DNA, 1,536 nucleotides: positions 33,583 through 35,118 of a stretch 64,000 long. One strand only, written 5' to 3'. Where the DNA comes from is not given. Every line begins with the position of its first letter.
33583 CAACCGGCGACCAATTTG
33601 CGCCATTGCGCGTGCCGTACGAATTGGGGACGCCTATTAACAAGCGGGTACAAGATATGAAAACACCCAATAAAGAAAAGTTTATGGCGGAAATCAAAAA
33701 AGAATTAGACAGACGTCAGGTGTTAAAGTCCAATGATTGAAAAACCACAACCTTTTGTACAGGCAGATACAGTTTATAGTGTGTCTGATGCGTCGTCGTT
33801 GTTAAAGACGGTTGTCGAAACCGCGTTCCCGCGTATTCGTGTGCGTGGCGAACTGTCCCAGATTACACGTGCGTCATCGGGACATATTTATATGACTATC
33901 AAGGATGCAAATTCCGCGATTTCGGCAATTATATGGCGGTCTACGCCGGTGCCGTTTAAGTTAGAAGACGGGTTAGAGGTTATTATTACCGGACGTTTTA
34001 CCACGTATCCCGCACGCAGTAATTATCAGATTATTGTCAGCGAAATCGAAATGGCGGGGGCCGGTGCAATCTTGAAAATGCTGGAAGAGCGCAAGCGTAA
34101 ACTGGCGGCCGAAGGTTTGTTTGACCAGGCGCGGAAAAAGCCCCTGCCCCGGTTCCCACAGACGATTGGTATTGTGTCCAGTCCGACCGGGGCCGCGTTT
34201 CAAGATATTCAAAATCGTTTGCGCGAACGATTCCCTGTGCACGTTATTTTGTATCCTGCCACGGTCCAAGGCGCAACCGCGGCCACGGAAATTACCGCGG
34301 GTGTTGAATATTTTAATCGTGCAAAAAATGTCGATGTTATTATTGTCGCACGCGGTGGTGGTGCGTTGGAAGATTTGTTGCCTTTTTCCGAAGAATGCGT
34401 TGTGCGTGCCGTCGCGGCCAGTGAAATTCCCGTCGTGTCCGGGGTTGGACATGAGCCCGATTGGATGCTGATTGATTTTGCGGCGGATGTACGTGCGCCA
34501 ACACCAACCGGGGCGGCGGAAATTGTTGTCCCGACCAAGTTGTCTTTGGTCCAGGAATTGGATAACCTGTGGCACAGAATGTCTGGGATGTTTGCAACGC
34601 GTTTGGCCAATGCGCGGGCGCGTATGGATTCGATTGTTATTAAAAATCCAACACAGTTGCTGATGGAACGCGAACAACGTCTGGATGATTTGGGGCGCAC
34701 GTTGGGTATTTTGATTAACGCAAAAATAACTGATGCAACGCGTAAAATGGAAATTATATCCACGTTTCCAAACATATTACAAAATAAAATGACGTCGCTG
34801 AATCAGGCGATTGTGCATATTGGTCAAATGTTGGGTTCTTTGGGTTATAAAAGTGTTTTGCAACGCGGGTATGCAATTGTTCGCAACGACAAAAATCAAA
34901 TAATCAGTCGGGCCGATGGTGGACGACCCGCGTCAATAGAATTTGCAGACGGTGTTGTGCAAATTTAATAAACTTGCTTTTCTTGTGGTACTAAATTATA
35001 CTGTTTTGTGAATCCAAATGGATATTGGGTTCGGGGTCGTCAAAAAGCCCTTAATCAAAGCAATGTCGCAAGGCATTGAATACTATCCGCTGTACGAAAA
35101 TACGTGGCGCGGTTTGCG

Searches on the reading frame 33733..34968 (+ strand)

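Call 15: search_protein_families(library=pfam, proteins=[window:33733-34968:+], max_evalue=0.01)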
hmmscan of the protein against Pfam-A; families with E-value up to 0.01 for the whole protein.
window:33733-34968:+ (411 aa): 3 families
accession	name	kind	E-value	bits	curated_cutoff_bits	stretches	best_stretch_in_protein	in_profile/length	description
PF02601.20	Exonuc_VII_L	-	1.3e-82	278.2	35.9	1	129-409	1-312/315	Exonuclease VII, large subunit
PF13742.12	tRNA_anti_2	-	4.8e-24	84.9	27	1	15-106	1-95/95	OB-fold nucleic acid binding domain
PF01336.31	tRNA_anti-codon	-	9.1e-09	35.6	27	1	36-106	2-73/75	OB-fold nucleic acid binding domain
